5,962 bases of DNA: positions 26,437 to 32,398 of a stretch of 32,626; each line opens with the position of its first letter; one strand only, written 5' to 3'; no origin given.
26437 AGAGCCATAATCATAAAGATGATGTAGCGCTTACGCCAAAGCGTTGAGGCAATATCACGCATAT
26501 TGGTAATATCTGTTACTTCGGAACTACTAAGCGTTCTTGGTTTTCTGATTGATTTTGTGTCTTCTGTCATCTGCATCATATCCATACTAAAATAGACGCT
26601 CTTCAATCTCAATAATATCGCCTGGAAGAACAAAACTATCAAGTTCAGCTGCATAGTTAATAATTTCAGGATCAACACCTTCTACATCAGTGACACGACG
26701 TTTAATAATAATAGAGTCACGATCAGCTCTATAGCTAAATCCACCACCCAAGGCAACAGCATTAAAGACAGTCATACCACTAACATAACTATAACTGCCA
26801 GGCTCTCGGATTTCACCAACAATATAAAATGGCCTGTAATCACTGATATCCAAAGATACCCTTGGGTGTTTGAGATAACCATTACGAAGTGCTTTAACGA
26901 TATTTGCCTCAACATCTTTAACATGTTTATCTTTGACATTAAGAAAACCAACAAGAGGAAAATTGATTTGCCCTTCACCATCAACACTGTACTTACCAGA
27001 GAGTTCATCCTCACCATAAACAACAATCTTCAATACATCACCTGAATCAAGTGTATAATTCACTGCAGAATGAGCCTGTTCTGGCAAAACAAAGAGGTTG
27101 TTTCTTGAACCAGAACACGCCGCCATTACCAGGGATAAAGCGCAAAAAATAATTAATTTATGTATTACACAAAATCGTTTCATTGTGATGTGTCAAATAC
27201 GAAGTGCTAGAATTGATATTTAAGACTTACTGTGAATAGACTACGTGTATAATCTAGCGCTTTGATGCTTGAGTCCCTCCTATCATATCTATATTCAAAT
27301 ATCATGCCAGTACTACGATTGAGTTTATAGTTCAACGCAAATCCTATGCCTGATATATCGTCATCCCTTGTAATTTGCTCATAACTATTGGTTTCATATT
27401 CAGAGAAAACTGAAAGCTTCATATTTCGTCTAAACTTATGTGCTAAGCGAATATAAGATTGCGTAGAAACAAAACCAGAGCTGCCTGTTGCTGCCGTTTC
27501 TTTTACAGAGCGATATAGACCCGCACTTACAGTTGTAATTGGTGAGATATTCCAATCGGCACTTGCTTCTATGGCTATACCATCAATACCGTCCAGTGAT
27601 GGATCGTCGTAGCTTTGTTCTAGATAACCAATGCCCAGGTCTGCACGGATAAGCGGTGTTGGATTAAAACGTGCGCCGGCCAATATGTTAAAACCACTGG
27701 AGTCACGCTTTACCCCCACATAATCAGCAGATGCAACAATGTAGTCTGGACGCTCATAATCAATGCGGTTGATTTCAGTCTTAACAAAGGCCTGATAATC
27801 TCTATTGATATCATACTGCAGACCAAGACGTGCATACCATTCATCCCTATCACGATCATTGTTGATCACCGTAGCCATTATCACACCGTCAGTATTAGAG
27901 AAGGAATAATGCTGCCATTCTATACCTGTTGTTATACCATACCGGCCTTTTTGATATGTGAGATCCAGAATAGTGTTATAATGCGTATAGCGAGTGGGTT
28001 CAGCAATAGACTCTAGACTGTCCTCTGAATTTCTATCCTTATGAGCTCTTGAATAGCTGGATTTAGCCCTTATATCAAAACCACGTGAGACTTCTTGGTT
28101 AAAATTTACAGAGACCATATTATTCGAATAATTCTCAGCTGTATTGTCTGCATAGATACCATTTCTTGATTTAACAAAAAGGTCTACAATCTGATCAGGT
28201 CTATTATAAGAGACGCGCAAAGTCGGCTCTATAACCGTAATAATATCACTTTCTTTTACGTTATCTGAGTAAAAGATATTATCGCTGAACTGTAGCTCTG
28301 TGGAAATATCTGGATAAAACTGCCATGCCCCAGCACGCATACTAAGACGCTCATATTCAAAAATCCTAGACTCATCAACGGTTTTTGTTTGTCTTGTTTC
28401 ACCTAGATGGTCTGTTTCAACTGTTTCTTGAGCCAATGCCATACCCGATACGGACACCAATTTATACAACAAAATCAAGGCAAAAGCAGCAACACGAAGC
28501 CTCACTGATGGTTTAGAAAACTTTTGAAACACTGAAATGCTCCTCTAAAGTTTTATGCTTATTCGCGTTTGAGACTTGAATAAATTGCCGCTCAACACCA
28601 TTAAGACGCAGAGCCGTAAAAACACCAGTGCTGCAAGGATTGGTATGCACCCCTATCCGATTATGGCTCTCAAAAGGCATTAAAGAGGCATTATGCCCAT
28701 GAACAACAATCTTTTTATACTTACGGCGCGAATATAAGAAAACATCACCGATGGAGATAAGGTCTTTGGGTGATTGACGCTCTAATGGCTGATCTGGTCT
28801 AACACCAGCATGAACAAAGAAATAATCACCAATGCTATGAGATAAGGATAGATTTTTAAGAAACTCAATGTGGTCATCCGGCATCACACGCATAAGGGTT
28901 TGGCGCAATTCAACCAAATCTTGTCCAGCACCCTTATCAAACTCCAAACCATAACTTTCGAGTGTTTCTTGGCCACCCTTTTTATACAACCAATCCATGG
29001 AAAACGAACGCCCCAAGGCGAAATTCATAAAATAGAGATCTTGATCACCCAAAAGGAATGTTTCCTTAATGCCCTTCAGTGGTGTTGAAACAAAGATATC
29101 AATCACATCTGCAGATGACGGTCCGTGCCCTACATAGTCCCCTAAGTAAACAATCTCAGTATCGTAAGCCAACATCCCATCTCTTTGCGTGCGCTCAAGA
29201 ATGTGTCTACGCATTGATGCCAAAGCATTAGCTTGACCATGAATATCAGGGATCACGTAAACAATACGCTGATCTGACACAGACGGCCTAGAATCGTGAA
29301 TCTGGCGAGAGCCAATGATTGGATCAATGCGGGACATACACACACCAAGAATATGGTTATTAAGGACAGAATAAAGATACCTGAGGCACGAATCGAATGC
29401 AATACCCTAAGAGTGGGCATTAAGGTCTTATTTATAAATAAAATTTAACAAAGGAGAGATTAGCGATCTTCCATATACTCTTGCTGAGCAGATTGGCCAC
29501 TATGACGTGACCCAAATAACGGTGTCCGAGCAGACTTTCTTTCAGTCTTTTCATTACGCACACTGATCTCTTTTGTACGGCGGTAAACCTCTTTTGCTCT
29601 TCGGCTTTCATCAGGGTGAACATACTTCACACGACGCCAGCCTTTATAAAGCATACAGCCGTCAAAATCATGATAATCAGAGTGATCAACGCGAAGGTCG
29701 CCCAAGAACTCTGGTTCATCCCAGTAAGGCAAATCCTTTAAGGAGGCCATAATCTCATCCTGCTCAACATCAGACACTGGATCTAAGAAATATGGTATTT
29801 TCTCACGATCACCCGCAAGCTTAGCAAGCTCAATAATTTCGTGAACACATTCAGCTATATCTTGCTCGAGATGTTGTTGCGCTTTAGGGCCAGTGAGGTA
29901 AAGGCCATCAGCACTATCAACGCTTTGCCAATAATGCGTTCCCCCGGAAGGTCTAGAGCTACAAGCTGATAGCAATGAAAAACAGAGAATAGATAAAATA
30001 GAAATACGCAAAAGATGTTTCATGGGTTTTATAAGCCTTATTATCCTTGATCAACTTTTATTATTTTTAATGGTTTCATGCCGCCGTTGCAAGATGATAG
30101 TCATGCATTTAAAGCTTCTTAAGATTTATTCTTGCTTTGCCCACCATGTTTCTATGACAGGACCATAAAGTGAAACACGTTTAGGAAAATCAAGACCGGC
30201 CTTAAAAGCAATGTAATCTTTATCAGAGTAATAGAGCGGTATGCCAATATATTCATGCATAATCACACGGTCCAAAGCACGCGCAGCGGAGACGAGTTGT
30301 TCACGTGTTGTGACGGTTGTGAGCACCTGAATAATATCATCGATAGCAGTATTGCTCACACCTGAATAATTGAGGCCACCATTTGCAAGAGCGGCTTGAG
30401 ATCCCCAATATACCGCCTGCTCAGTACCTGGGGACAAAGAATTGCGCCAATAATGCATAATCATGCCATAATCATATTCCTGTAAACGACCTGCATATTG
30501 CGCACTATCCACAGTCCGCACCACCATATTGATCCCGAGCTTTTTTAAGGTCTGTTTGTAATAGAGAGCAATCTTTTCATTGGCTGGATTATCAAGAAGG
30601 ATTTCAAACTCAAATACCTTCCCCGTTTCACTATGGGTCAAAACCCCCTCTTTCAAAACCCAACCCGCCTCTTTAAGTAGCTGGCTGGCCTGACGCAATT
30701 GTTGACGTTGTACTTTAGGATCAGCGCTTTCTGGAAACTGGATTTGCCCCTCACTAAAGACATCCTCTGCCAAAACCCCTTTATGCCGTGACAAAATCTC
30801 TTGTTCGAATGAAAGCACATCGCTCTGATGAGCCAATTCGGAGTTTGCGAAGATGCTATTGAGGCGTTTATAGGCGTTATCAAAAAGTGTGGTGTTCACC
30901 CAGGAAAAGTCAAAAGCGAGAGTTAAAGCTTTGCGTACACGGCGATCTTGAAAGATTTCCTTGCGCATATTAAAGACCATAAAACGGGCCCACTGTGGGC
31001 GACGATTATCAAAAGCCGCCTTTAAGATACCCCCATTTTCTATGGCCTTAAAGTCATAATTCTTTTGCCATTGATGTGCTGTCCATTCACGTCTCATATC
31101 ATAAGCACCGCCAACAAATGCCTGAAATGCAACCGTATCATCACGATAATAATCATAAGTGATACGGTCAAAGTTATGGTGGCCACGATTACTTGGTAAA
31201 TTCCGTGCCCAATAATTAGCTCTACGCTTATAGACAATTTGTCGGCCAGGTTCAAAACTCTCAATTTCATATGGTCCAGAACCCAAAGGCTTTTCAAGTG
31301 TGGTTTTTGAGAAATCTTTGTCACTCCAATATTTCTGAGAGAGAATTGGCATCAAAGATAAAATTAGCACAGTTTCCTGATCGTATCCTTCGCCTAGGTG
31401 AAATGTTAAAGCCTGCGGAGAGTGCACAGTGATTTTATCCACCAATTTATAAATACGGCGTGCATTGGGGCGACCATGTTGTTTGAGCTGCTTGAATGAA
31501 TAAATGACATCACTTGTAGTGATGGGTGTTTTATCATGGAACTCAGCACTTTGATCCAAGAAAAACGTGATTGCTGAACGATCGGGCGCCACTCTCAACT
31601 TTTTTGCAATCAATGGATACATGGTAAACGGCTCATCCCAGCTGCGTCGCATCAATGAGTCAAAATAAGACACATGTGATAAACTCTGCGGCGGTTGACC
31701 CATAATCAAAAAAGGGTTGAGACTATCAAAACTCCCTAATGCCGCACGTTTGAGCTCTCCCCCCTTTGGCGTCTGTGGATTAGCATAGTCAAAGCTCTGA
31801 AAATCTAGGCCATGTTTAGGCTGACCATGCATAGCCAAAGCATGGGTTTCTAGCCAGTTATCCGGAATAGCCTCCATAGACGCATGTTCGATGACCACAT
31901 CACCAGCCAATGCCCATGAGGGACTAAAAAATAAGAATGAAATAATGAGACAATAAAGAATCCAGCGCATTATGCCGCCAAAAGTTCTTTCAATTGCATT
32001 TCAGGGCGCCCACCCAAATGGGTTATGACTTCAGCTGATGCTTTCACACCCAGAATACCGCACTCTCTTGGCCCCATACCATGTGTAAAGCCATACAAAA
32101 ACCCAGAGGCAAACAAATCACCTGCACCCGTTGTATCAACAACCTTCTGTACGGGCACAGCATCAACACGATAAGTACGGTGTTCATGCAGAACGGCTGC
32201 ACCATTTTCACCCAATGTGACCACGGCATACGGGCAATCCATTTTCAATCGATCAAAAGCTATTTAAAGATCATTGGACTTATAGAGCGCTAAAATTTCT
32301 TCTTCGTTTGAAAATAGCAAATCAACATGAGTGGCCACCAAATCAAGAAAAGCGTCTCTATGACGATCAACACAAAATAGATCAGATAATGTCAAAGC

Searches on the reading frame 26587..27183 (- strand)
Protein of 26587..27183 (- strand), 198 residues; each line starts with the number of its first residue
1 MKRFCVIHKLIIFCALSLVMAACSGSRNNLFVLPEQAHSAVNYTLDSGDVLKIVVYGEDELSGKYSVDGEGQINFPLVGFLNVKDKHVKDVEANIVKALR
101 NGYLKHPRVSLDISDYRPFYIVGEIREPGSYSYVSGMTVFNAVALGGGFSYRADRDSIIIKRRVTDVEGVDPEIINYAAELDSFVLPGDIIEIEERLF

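Call 9: search_protein_families(library=pfam, proteins=[window:26587-27183:-], max_evalue=0.001)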
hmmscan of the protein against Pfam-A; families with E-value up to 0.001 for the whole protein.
window:26587-27183:- (198 aa): 3 families
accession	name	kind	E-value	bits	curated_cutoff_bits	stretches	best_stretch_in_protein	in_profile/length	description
PF02563.21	Poly_export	-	3.8e-19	69.1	28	1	40-113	4-76/77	Polysaccharide biosynthesis/export protein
PF10531.15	SLBB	-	1.7e-10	41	27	1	119-165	2-47/55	SLBB domain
PF22461.2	SLBB_2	-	1.7e-05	25.3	27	1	119-174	3-59/79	SLBB domain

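Call 81: search_protein_families(library=ncbifam, proteins=[window:26587-27183:-], max_evalue=0.00001)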
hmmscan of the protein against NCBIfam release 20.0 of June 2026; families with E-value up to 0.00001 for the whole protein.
window:26587-27183:- (198 aa): 4 families
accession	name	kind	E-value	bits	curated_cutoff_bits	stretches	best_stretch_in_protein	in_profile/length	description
TIGR03028.1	EpsE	equivalog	1.7e-24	86.4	262.65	2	42-117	1-77/239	polysaccharide export protein EpsE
TIGR03027.2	pepcterm_export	equivalog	9.1e-20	71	180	1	42-198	2-169/169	XrtA/PEP-CTERM system exopolysaccharide export protein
NF041843.1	EpsY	equivalog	3.2e-15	55.9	320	1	11-165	18-176/211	exopolysaccharide export protein EpsY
NF011658.0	PRK15078.1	subfamily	7.7e-14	51.2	333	1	35-166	77-221/380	polysaccharide export protein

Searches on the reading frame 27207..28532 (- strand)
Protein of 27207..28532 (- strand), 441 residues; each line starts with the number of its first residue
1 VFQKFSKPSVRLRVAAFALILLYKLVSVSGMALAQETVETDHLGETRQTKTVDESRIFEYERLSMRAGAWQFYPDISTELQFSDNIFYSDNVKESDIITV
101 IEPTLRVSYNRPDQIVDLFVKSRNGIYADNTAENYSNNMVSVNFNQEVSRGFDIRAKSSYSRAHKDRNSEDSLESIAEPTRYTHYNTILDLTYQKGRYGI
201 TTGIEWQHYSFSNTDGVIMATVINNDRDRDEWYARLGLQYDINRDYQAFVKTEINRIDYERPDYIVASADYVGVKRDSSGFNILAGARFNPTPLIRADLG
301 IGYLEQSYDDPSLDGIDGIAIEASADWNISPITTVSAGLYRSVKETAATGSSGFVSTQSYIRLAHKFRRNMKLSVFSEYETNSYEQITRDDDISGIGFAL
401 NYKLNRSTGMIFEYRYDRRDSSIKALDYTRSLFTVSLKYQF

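Call 9: search_protein_families(library=pfam, proteins=[window:27207-28532:-], max_evalue=0.001)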
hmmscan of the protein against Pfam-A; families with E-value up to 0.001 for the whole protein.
window:27207-28532:- (441 aa): 3 families
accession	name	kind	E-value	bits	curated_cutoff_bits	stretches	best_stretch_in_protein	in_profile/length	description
PF10082.15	BBP2_2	-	1.6e-69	235.1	23.7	1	60-441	3-378/378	Putative beta-barrel porin 2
PF19089.6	DUF5777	-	0.00025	20.8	23.1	1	355-418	119-183/247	Membrane bound beta barrel domain (DUF5777)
PF13505.12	OMP_b-brl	-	0.0003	21.4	28.7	0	298-441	23-175/175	Outer membrane protein beta-barrel domain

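Call 81: search_protein_families(library=ncbifam, proteins=[window:27207-28532:-], max_evalue=0.00001)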
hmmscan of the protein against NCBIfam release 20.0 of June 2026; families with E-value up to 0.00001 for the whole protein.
window:27207-28532:- (441 aa): 2 families
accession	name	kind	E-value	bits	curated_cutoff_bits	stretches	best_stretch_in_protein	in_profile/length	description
TIGR03014.2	EpsL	equivalog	3.3e-12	46.1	275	1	76-441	22-385/385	XrtB/PEP-CTERM-associated polysaccharide biosynthesis outer membrane protein EpsL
TIGR03016.1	pepcterm_hypo_1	hypoth_equivalog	2.1e-11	43.5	90.85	1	67-138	1-72/477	TIGR03016 family PEP-CTERM system-associated outer membrane protein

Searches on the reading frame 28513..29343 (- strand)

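Call 10: search_protein_families(library=pfam, proteins=[window:28513-29343:-], max_evalue=0.001)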
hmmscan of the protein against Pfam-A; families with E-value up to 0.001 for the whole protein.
window:28513-29343:- (276 aa): 1 family
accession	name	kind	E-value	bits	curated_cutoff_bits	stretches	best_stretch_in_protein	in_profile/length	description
PF00149.33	Metallophos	-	8.3e-06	26.8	21.5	1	28-221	3-159/191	Calcineurin-like phosphoesterase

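Call 81: search_protein_families(library=ncbifam, proteins=[window:28513-29343:-], max_evalue=0.00001)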
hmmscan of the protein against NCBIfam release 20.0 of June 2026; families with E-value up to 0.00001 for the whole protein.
window:28513-29343:- (276 aa): 1 family
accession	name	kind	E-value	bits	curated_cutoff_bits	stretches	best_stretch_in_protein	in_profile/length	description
NF001204.0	PRK00166.1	equivalog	7.9e-09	35.2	176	0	28-185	3-127/276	symmetrical bis(5'-nucleosyl)-tetraphosphatase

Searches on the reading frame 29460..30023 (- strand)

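Call 10: search_protein_families(library=pfam, proteins=[window:29460-30023:-], max_evalue=0.001)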
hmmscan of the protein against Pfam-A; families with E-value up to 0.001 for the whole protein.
window:29460-30023:- (187 aa): 0 families

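Call 28: search_protein_families(library=phrogs, proteins=[window:29460-30023:-], max_evalue=0.1)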
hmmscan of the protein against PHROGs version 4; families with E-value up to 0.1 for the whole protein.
window:29460-30023:- (187 aa): 0 families

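Call 70: search_protein_families(library=padloc, proteins=[window:29460-30023:-], max_evalue=0.1)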
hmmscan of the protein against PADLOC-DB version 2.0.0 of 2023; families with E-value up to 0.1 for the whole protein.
window:29460-30023:- (187 aa): 1 family
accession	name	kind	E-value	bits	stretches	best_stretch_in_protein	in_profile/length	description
PDLC04510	PDC-M20A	-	0.014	13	1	9-59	6-58/267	-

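Call 81: search_protein_families(library=ncbifam, proteins=[window:29460-30023:-], max_evalue=0.00001)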
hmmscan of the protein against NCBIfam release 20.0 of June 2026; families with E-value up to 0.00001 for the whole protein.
window:29460-30023:- (187 aa): 0 families

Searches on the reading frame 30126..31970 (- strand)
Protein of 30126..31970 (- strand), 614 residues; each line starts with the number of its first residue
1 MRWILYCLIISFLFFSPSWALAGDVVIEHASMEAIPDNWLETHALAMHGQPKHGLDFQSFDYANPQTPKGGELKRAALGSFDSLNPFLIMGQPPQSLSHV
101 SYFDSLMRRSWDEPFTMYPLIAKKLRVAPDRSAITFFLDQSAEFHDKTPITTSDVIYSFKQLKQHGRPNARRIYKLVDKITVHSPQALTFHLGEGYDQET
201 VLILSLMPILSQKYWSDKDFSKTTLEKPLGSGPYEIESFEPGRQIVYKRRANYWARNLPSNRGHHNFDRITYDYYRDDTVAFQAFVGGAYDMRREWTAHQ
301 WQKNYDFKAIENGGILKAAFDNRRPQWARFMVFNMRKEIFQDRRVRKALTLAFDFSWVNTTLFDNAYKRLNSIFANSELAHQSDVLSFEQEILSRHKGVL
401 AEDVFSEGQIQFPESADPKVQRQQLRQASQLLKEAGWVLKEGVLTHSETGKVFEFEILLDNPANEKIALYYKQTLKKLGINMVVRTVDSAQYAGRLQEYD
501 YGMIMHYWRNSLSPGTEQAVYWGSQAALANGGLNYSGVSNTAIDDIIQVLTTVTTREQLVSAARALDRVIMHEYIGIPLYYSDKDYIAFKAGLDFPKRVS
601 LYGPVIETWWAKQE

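Call 10: search_protein_families(library=pfam, proteins=[window:30126-31970:-], max_evalue=0.001)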
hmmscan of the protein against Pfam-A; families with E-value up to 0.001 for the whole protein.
window:30126-31970:- (614 aa): 1 family
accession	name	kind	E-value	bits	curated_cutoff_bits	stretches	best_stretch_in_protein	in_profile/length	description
PF00496.27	SBP_bac_5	-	3.5e-67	227.5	32.4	1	117-524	2-362/368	Bacterial extracellular solute-binding proteins, family 5 Middle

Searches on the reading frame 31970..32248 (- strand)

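Call 10: search_protein_families(library=pfam, proteins=[window:31970-32248:-], max_evalue=0.001)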
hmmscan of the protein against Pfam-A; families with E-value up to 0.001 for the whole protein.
window:31970-32248:- (92 aa): 1 family
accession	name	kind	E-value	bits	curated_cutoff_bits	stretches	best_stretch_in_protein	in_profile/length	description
PF00294.29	PfkB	-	9.7e-22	78.1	25.8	1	9-81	224-296/302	pfkB family carbohydrate kinase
